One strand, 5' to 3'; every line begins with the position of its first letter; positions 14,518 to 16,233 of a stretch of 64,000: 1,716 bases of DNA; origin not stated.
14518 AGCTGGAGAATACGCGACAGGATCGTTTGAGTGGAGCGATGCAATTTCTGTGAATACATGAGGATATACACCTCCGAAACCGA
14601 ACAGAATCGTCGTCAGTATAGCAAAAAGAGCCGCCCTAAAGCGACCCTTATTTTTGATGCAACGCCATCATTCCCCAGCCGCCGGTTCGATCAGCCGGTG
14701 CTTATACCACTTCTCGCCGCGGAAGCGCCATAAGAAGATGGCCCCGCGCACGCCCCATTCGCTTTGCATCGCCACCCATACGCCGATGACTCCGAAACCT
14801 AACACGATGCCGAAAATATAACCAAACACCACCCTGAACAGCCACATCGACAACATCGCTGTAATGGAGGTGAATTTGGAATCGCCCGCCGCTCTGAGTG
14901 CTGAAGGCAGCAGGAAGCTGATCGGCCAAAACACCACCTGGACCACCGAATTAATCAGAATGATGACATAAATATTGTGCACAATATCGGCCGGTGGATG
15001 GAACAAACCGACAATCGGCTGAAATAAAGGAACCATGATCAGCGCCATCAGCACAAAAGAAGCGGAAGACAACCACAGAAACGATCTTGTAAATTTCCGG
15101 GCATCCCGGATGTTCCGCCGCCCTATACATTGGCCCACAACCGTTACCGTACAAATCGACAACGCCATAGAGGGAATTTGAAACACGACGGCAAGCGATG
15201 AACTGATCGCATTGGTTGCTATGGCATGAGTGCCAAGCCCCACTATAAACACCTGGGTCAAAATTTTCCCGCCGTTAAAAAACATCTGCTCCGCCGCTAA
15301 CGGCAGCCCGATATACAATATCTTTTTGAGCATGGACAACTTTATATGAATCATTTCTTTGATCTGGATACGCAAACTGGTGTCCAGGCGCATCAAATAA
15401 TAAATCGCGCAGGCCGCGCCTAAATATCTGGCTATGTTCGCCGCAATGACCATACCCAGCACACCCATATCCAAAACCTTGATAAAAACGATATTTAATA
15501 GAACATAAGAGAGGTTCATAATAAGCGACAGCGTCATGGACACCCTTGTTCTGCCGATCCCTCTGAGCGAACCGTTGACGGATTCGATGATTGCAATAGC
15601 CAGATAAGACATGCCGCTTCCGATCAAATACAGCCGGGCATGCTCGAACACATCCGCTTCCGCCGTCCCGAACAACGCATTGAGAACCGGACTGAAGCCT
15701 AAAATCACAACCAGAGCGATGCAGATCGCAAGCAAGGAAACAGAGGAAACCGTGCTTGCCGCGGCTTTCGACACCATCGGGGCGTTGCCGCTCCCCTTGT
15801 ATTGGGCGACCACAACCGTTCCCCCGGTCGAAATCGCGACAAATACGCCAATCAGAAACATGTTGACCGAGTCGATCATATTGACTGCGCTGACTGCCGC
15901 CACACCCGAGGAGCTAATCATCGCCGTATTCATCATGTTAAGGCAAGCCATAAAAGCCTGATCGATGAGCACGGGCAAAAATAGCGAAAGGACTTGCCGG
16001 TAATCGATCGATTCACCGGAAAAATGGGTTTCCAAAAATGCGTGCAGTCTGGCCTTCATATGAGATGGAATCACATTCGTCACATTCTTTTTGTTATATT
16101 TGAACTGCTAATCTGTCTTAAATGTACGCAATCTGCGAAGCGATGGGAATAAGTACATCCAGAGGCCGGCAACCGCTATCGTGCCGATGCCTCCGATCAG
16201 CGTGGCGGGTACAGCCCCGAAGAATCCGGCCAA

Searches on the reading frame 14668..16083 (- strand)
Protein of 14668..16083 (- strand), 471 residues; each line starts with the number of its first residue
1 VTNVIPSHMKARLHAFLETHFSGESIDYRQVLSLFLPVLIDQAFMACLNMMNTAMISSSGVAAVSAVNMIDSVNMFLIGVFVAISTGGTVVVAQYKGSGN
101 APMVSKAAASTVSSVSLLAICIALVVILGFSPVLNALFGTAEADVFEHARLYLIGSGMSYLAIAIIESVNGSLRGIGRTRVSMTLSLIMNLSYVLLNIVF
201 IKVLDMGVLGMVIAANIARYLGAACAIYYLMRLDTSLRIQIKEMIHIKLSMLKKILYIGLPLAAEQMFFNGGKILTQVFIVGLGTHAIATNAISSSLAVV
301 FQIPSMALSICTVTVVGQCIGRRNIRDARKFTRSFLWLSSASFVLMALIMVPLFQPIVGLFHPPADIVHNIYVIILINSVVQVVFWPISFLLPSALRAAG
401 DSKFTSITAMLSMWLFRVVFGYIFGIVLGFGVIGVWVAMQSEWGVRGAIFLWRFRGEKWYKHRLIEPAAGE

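Call 66: search_protein_families(library=pfam, proteins=[window:14668-16083:-], max_evalue=0.0001)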
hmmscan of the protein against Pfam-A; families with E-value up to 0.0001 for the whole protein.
window:14668-16083:- (471 aa): 1 family
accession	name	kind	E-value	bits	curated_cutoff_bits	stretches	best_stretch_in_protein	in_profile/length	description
PF01554.23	MatE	-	2.4e-39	135.1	24.9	2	261-423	1-161/161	MatE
